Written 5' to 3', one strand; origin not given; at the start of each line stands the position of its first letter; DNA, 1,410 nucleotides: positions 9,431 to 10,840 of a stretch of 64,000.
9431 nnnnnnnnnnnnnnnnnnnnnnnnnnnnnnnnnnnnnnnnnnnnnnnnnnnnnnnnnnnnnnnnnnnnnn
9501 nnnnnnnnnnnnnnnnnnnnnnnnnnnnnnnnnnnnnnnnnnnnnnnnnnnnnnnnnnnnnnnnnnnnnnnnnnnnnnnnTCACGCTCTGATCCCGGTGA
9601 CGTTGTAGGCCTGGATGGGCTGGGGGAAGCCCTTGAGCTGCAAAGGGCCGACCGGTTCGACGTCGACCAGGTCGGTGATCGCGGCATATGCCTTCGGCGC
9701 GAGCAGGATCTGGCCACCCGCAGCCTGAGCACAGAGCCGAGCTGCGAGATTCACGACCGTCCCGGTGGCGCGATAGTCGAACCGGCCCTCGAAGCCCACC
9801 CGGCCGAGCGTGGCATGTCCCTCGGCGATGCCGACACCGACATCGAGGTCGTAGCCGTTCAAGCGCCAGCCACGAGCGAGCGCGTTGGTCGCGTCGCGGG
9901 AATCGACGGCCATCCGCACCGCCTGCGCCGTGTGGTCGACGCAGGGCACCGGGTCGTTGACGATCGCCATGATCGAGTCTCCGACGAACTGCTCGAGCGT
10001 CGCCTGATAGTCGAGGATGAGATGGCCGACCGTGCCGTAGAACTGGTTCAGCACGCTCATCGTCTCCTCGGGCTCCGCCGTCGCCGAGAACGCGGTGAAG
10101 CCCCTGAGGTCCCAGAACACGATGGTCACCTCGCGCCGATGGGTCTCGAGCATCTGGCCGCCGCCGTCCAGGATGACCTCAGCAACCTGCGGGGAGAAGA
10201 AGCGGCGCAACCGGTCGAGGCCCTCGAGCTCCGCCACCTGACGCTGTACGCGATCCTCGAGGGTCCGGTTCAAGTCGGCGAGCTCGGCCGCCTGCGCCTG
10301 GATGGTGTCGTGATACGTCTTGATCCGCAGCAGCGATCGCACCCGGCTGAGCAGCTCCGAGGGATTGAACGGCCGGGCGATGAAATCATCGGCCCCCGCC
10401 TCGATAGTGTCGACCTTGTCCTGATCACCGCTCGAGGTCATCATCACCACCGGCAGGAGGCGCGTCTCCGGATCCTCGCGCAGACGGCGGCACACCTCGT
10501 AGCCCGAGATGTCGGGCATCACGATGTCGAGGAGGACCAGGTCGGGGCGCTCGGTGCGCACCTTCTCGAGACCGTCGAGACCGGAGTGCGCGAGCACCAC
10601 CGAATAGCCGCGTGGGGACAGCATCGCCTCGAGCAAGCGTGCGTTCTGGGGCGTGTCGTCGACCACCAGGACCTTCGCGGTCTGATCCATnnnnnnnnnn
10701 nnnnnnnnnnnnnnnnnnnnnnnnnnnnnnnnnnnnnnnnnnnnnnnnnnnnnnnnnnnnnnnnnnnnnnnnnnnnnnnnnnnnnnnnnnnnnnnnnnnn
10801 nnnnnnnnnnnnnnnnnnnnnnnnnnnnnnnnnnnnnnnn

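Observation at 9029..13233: Two-component system hard-wired to a cyclic-nucleotide cyclase: lipoprotein-HK-RR-(REC-cyclase) operon with start/stop overlaps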

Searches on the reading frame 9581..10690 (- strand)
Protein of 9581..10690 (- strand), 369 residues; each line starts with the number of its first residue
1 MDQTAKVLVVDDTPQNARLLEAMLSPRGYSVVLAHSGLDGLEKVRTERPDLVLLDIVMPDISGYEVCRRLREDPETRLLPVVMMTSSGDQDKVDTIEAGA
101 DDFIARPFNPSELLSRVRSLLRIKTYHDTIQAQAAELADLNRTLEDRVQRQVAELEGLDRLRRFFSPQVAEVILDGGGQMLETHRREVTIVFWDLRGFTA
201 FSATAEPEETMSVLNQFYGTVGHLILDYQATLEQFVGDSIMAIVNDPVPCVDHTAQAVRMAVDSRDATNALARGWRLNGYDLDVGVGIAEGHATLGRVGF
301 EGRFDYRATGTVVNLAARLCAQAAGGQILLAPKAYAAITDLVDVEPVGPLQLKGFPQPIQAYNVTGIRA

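Call 3: search_protein_families(library=pfam, proteins=[window:9581-10690:-], max_evalue=0.01)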
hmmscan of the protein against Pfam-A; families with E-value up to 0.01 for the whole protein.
window:9581-10690:- (369 aa): 2 families
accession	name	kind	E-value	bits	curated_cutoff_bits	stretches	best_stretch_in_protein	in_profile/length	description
PF00072.30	Response_reg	-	5.4e-29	101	30.2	1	7-118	1-111/111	Response regulator receiver domain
PF00211.25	Guanylate_cyc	-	5.8e-21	75.3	21.9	1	186-364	7-181/183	Adenylate and Guanylate cyclase catalytic domain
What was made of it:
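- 9581..10690 (-): Response regulator with class III nucleotidyl cyclase output: REC (D11, D12, D55, T85, Arg106 in place of the conserved Lys), a 53-residue helix, a CTE-like helix and the cyclase domain (D194, D238, N314, R318; substrate pair Q234/R307). Pfam Response_reg 5e-29 and Guanylate_cyc 6e-21 (call 3).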

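Call 6: find_homologous_proteins(query=window:9581-10690:-, max_evalue=1e-10)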
Query window:9581-10690:- (369 aa): 8000 proteins with E <= 1e-10 among 8000 candidates; the best 120 are listed.
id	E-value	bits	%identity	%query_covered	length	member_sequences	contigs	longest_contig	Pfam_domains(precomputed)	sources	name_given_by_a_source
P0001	5.3e-229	777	95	100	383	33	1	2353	PF00211.26,PF00072.31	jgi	jgi:adenylate cyclase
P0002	2.3e-211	719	87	100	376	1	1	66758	PF00211.26,PF00072.31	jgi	jgi:adenylate cyclase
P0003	5.4e-208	708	88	100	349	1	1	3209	PF00211.26,PF00072.31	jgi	jgi:adenylate cyclase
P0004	3.7e-202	688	84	100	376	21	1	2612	PF00211.26,PF00072.31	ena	-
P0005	5.3e-195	665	81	99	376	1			PF00211.26,PF00072.31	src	-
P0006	5.3e-192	655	79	100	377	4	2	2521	PF00211.26,PF00072.31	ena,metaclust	metaclust:\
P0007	5.5e-192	655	80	100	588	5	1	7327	PF00211.26,PF00072.31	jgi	jgi:adenylate cyclase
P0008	4.4e-191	652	81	99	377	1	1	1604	PF00211.26,PF00072.31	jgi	-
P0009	1.5e-190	650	79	100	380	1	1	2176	PF00211.26,PF00072.31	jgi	jgi:adenylate cyclase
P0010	8.9e-190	648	79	100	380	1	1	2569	PF00211.26,PF00072.31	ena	-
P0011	9.6e-189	644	78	99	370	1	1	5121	PF00211.26,PF00072.31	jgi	jgi:adenylate cyclase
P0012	2.6e-188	643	79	100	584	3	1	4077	PF00211.26,PF00072.31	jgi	jgi:adenylate cyclase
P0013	2.7e-188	643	77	100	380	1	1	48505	PF00211.26,PF00072.31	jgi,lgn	jgi:class 3 adenylate cyclase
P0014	1.5e-187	640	77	100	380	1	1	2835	PF00211.26,PF00072.31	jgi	jgi:adenylate cyclase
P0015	5.0e-187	639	77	100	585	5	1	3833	PF00211.26,PF00072.31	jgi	jgi:adenylate cyclase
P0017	7.0e-187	638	78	100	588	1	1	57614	PF00211.26,PF00072.31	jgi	jgi:adenylate cyclase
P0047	1.6e-175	601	73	100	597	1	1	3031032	PF00211.26,PF00072.31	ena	-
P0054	1.2e-170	585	-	-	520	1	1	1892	PF00211.26,PF00072.31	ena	-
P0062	2.3e-158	545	64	98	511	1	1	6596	PF00211.26,PF00072.31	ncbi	-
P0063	3.8e-156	537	67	100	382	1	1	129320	PF00211.26,PF00072.31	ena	-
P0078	1.7e-148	512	58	99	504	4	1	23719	PF23198.2,PF00211.26,PF00072.31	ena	-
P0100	4.4e-147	507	62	100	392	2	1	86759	PF00211.26,PF00072.31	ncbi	ncbi:MAG TPA: response regulator [Chloroflexota bacterium]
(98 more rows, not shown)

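Call 7: find_related_loci(query=window:9581-10690:-, collection=genome_contigs, flank=8000)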
Query window:9581-10690:- (369 aa) in genome_contigs; peptide patterns used: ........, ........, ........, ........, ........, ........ (x = any residue, [..] = any of these).
68 stretches matched a pattern; 9 encode a relative of the query (tblastn E <= 1e-3); 8 distinct loci.
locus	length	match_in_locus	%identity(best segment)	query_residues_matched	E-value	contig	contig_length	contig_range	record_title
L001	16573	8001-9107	92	1-369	0e+0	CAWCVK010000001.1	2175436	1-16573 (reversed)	MAG: Candidatus Dormibacteraeota bacterium isolate MFD00964.bin.2.146 genome assembly, contig: contig_13351, whole genom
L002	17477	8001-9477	45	1-368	1e-107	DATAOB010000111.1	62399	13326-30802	MAG TPA_asm: Beijerinckiaceae bacterium isolate SMAG_U7034 k141_340832, whole genome shotgun sequence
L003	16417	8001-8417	49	132-270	2e-39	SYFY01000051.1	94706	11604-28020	MAG: Gammaproteobacteria bacterium isolate F1-60-MAGs087 F1-60__c134000, whole genome shotgun sequence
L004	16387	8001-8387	30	1-129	3e-18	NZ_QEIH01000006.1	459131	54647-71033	Lutibacter citreus strain 1KV19 contig6, whole genome shotgun sequence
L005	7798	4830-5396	26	6-184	6e-16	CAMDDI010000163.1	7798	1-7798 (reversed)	MAG: Bacteriovorax stolpii isolate MiE-16apr19-63 genome assembly, contig: MiE-16apr19-C21506, whole genome shotgun sequ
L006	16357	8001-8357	27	6-126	3e-11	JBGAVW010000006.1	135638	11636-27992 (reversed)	MAG: Saprospiraceae bacterium isolate MAG_MBR_AS.23 MBRAS-23_NODE_6_length_135638_cov_5.909908, whole genome shotgun seq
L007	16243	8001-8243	33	6-85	1e-10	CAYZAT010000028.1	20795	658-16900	MAG TPA_asm: uncultured Pirellulales bacterium isolate binchicken_co334_163 genome assembly, contig: NODE_4352_length_20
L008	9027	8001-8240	34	7-85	4e-10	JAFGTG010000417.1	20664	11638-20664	MAG: Sedimentisphaerales bacterium isolate Zod_Metabat.96 k87_9028155, whole genome shotgun sequence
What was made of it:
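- Tried and rejected: Genome-collection scan with the single protein (call 7).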

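Call 8: find_encoding_contigs(protein=P0002, flank=7000, max_places=2)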
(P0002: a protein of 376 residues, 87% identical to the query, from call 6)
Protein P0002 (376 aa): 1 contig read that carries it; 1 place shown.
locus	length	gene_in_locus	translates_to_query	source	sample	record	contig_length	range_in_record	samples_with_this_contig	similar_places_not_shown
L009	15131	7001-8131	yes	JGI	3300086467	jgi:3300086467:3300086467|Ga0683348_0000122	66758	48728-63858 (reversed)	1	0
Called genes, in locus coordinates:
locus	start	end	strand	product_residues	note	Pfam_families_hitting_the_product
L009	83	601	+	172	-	PF02566:OsmC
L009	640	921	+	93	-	PF14026:SCO4226-like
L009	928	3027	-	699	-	PF13240:Zn_Ribbon_1 (weak), PF00211:Guanylate_cyc, PF13191:AAA_16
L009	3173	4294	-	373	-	PF21959:DUF6923 (faint), PF01436:NHL (faint)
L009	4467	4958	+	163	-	PF13577:SnoaL_4 (weak), PF12680:SnoaL_2 (faint)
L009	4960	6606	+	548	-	PF12729:4HB_MCP_1 (faint), PF00672:HAMP, PF00512:HisKA, PF02518:HATPase_c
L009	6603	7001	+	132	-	PF00072:Response_reg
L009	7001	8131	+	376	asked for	PF00072:Response_reg, PF00211:Guanylate_cyc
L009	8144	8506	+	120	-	PF07366:SnoaL, PF12680:SnoaL_2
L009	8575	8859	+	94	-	-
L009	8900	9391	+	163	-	PF04525:LOR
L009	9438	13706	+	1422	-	PF00270:DEAD, PF04851:ResIII (weak), PF00271:Helicase_C, PF22590:Cas3-like_C_2 (faint), PF19306:WHD_Lhr, PF08494:DEAD_assoc, PF23235:WHD_3rd_Lhr, PF23234:WHD_4th_Lhr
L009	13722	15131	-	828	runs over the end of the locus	PF00672:HAMP, PF00512:HisKA (weak), PF02518:HATPase_c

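Call 9: find_encoding_contigs(protein=P0013, flank=7000, max_places=2)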
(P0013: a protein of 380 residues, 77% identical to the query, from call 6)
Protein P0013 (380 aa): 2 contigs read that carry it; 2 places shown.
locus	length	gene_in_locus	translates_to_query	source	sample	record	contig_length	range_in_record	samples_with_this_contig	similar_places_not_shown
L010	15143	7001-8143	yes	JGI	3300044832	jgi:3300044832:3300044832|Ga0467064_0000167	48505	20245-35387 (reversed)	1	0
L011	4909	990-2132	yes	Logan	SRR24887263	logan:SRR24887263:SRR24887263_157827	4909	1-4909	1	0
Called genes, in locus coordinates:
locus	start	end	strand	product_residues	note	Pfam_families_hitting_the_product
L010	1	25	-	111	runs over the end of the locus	-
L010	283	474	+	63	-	-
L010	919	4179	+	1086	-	PF00211:Guanylate_cyc, PF13191:AAA_16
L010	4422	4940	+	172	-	PF13577:SnoaL_4, PF13474:SnoaL_3 (faint), PF12680:SnoaL_2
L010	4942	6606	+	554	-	PF00672:HAMP, PF00512:HisKA, PF02518:HATPase_c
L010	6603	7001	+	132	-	PF00072:Response_reg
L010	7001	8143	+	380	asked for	PF00072:Response_reg, PF00211:Guanylate_cyc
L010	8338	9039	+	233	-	PF00027:cNMP_binding, PF13545:HTH_Crp_2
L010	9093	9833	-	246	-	PF00082:Peptidase_S8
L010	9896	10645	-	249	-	PF01590:GAF, PF13185:GAF_2, PF13492:GAF_3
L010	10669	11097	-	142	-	PF00027:cNMP_binding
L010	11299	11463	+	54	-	-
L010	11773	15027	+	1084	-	PF00211:Guanylate_cyc, PF13191:AAA_16, PF13424:TPR_12 (faint)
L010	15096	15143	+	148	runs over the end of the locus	PF07366:SnoaL, PF12680:SnoaL_2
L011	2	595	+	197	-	?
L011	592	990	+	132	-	PF00072:Response_reg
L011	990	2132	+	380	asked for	PF00072:Response_reg, PF00211:Guanylate_cyc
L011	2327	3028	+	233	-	PF00027:cNMP_binding, PF13545:HTH_Crp_2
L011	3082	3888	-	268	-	PF00082:Peptidase_S8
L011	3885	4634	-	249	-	PF01590:GAF, PF13185:GAF_2, PF13492:GAF_3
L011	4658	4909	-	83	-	?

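Call 10: find_encoding_contigs(protein=P0017, flank=7000, max_places=2)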
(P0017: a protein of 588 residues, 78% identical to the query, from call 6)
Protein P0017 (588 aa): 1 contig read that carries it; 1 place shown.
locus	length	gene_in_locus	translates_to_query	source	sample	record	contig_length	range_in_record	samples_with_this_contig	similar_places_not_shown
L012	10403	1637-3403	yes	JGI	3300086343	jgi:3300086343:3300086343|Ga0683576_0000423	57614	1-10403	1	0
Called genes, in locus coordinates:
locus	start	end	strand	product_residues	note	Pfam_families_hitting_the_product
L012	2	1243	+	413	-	?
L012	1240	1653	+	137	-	PF00072:Response_reg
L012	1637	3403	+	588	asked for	PF00072:Response_reg, PF00211:Guanylate_cyc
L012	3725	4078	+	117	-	-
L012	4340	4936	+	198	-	-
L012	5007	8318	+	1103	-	PF09137:Glucodextran_N, PF00723:Glyco_hydro_15, PF09136:Glucodextran_B (weak), PF09985:Glucodextran_C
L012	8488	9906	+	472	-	PF00326:Peptidase_S9 (faint)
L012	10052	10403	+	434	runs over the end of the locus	PF00070:Pyr_redox (faint), PF00743:FMO-like, PF01266:DAO (faint), PF07992:Pyr_redox_2, PF13450:NAD_binding_8, PF13454:NAD_binding_9 (faint), PF13738:Pyr_redox_3, PF01593:Amino_oxidase (faint)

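Call 11: find_encoding_contigs(protein=P0047, flank=7000, max_places=1)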
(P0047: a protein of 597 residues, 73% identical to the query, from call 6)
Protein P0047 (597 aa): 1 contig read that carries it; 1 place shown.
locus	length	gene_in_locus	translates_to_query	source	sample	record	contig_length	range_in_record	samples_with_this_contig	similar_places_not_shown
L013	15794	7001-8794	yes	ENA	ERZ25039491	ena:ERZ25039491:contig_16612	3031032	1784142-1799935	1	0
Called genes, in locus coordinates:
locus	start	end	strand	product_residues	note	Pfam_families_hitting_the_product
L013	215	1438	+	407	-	PF00872:Transposase_mut, PF10551:MULE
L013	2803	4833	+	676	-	PF00496:SBP_bac_5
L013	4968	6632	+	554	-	PF00672:HAMP, PF00512:HisKA, PF02518:HATPase_c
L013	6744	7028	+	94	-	PF00072:Response_reg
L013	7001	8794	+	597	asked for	PF00072:Response_reg, PF00211:Guanylate_cyc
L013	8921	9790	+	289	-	-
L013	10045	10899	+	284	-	PF01135:PCMT (faint), PF01209:Ubie_methyltran, PF08241:Methyltransf_11, PF08242:Methyltransf_12, PF13649:Methyltransf_25, PF13847:Methyltransf_31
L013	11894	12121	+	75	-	-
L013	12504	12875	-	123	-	-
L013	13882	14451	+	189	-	-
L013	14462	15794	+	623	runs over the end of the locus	PF02687:FtsX, PF00005:ABC_tran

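Call 12: find_encoding_contigs(protein=P0063, flank=7000, max_places=1)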
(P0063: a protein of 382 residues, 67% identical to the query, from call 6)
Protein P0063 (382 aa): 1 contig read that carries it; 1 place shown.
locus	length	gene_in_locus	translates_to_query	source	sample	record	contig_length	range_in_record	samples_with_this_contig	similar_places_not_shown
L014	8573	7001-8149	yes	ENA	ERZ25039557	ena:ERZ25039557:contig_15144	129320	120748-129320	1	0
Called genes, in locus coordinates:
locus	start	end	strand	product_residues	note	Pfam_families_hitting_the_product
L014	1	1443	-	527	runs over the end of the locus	PF00211:Guanylate_cyc (weak), PF01436:NHL (faint), PF08450:SGL (faint), PF24684:Vgb_lyase (faint), PF25021:TEN_NHL (weak)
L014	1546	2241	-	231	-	PF00027:cNMP_binding, PF13545:HTH_Crp_2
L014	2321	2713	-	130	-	-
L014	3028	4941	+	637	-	PF00496:SBP_bac_5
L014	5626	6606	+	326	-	PF00672:HAMP, PF00512:HisKA, PF02518:HATPase_c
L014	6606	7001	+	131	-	PF00072:Response_reg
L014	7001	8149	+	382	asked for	PF00072:Response_reg, PF00211:Guanylate_cyc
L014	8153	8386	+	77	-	-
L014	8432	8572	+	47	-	?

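Call 13: find_encoding_contigs(protein=P0100, flank=7000, max_places=1)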
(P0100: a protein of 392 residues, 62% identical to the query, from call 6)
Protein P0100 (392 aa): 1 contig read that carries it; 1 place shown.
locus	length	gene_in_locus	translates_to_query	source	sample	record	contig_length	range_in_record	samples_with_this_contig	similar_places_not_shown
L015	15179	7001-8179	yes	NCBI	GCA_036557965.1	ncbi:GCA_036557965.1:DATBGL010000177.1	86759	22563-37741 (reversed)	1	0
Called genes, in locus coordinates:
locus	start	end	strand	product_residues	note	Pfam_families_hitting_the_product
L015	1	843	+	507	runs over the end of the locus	PF07730:HisKA_3, PF13581:HATPase_c_2 (weak), PF02518:HATPase_c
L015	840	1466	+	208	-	PF00072:Response_reg, PF00196:GerE, PF08281:Sigma70_r4_2 (weak)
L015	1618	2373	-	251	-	-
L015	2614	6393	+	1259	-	PF02743:dCache_1, PF00672:HAMP, PF01590:GAF, PF13185:GAF_2, PF13492:GAF_3, PF01590:GAF, PF13185:GAF_2, PF13492:GAF_3, +4 more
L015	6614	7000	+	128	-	PF00072:Response_reg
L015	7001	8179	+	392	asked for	PF00072:Response_reg, PF00211:Guanylate_cyc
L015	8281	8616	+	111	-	PF04014:MazE_antitoxin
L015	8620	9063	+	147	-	PF01850:PIN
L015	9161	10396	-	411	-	PF02836:Glyco_hydro_2_C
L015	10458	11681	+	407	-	PF00355:Rieske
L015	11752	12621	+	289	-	PF01073:3Beta_HSD, PF01370:Epimerase, PF04321:RmlD_sub_bind (weak), PF07993:NAD_binding_4 (faint), PF13460:NAD_binding_10, PF16363:GDP_Man_Dehyd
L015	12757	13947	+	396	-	PF06500:FrsA-like (weak), PF02129:Peptidase_S15 (faint), PF12697:Abhydrolase_6, PF00326:Peptidase_S9 (faint)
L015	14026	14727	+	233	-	PF00596:Aldolase_II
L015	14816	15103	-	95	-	PF21716:dnstrm_HI1420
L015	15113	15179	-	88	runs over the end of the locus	PF05973:Gp49 (weak)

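Call 14: find_encoding_contigs(protein=P0078, flank=7000, max_places=1)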
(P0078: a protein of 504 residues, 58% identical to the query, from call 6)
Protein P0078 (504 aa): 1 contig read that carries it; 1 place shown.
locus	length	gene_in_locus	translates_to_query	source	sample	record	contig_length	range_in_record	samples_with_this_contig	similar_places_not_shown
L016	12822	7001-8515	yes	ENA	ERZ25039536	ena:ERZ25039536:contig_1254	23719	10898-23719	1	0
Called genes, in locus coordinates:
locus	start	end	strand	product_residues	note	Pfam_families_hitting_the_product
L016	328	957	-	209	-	-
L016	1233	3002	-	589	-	PF00211:Guanylate_cyc, PF00931:NB-ARC, PF13401:AAA_22, PF25872:HTH_77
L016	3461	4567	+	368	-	-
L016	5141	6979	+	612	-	PF01590:GAF, PF13185:GAF_2, PF13492:GAF_3 (weak), PF13185:GAF_2, PF01590:GAF, PF13492:GAF_3, PF00512:HisKA, PF02518:HATPase_c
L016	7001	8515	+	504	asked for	PF00072:Response_reg, PF23198:PDE8A_N (faint), PF00072:Response_reg, PF00211:Guanylate_cyc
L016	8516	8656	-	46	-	-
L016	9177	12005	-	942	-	PF13191:AAA_16, PF13424:TPR_12 (faint), PF07719:TPR_2 (faint), PF00196:GerE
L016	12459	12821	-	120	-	?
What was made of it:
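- On Multi-step phosphorelay: No Hpt family is found at E<=0.01 in the four proteins (call 3), and none among the called neighbours in calls 8-14.
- No Hpt domain is found in any of the four proteins at Pfam E<=0.01 (call 3), nor among the called genes of the related loci inspected (calls 8-14).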

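Call 16: search_solved_structures(query=window:9581-10690:-, max_evalue=0.001, show_alignments=0)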
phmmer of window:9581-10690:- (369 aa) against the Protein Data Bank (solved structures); distinct sequences matched with E-value up to 0.001: 338 (the best 60 are shown).
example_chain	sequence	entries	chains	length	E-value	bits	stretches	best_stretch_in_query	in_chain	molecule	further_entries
9g85_A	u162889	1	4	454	4.7e-39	137.2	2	4-134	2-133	Response regulator PleD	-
2wb4_A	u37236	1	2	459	5.2e-39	137.1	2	4-134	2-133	DIGUANYLATE CYCLASE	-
9g86_A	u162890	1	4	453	6.8e-39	136.7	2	5-134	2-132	Response regulator PleD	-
1w25_A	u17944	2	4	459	7.7e-39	136.5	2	5-134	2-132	STALKED-CELL DIFFERENTIATION CONTROLLING PROTEIN | RESPONSE REGULATOR PLED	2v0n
3r5g_A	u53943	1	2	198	5e-32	114.1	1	181-366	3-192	CyaB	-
6fht_A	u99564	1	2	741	3.1e-27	98.4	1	134-367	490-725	Bacteriophytochrome,Adenylate cyclase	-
3t6k_A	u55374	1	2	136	1.2e-26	96.4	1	7-125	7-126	Response regulator receiver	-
1mvo_A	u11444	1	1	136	2.3e-26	95.5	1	5-123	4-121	PhoP response regulator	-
2w01_A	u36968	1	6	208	1.6e-25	92.7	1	184-367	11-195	ADENYLATE CYCLASE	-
2zwm_A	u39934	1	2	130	1.5e-24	89.5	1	5-123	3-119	Transcriptional regulatory protein yycF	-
3f6p_A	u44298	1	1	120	2.3e-24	88.9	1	5-122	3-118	Transcriptional regulatory protein yycF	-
6is1_A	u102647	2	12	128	2.6e-24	88.8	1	5-123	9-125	Response regulator ArlR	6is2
6is3_C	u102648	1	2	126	3.2e-24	88.5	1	5-122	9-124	Response regulator ArlR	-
9dvt_R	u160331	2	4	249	8.3e-24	87.1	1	6-122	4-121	DNA-binding dual master transcriptional regulator RpaA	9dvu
3nhz_A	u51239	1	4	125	4e-23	84.8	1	5-122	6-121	Two component system transcriptional regulator mtrA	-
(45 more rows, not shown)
